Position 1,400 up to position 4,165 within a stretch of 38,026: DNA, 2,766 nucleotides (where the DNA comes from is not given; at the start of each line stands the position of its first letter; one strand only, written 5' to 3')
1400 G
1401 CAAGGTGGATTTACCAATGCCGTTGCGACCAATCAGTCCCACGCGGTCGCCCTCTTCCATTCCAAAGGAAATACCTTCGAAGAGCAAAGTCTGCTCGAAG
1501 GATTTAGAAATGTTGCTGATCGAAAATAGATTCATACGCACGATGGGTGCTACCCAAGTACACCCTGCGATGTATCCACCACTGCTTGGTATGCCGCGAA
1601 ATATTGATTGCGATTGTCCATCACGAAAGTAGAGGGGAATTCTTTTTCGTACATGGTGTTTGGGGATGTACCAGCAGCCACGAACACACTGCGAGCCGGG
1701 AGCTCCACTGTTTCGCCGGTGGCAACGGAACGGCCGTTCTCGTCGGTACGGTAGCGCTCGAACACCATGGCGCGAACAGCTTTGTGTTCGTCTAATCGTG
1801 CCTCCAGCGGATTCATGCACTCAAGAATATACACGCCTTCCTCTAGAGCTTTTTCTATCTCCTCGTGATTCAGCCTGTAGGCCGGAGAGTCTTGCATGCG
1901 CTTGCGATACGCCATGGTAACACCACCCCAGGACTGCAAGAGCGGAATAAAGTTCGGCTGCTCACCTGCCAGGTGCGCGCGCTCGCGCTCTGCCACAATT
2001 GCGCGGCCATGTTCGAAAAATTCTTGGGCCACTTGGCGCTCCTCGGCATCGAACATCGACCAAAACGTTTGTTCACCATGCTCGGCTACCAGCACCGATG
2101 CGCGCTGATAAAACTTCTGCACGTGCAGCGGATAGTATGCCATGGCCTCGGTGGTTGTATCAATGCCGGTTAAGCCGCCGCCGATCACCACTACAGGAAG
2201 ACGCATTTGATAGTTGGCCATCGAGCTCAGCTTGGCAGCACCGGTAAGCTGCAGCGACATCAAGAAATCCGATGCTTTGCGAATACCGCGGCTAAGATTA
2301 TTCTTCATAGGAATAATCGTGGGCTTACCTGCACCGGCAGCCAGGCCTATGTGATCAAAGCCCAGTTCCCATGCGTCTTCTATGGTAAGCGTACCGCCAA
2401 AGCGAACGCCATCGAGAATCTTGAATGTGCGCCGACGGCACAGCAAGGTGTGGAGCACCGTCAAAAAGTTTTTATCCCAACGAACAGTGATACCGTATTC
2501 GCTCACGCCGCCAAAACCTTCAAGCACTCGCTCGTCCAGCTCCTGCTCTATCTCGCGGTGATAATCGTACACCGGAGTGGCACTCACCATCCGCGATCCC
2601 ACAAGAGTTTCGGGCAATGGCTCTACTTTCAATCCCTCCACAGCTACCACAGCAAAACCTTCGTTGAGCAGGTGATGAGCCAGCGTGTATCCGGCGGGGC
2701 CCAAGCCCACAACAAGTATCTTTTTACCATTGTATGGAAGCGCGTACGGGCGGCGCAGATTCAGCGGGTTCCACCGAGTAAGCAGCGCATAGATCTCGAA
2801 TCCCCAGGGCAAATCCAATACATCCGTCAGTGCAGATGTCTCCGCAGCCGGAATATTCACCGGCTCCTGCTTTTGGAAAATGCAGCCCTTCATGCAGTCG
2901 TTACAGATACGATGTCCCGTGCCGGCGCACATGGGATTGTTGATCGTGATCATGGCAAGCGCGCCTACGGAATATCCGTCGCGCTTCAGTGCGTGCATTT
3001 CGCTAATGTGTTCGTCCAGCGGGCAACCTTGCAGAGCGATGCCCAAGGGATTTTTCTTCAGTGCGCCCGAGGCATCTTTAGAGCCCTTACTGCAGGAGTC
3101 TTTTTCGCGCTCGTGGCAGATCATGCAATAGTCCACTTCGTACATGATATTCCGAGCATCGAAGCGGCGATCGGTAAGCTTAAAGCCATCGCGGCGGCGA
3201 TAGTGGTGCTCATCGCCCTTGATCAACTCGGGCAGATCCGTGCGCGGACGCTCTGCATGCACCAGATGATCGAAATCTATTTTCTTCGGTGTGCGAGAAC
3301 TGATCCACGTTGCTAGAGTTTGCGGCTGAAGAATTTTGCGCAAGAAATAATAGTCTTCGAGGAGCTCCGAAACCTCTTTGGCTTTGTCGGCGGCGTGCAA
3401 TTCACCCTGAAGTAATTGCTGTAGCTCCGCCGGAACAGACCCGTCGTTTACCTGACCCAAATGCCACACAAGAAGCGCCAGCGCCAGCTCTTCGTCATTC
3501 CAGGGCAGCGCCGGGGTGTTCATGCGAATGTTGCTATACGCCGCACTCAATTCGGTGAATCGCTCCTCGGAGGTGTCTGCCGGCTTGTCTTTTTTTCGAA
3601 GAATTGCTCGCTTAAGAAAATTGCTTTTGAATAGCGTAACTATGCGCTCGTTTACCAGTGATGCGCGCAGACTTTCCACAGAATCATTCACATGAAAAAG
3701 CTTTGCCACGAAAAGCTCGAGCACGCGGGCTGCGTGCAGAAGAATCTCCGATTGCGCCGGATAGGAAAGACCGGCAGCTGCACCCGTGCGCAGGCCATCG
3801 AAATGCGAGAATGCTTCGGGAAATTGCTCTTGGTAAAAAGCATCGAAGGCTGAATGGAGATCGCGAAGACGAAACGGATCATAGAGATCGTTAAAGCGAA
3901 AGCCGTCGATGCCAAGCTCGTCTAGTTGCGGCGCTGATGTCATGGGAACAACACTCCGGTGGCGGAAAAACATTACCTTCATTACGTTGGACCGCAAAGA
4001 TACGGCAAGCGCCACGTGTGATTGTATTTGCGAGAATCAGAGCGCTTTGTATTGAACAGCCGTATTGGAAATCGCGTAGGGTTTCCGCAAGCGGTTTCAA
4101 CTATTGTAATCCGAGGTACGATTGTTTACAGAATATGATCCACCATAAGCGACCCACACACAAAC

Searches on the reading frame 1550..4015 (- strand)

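Call 69: search_protein_families(library=pfam, proteins=[window:1550-4015:-], max_evalue=0.00001)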
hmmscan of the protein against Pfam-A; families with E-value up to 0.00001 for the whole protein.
window:1550-4015:- (821 aa): 1 family
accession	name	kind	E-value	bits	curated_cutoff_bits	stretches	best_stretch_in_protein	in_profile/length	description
PF07992.20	Pyr_redox_2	-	3.2e-13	50.2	26.1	1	432-668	2-194/291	Pyridine nucleotide-disulphide oxidoreductase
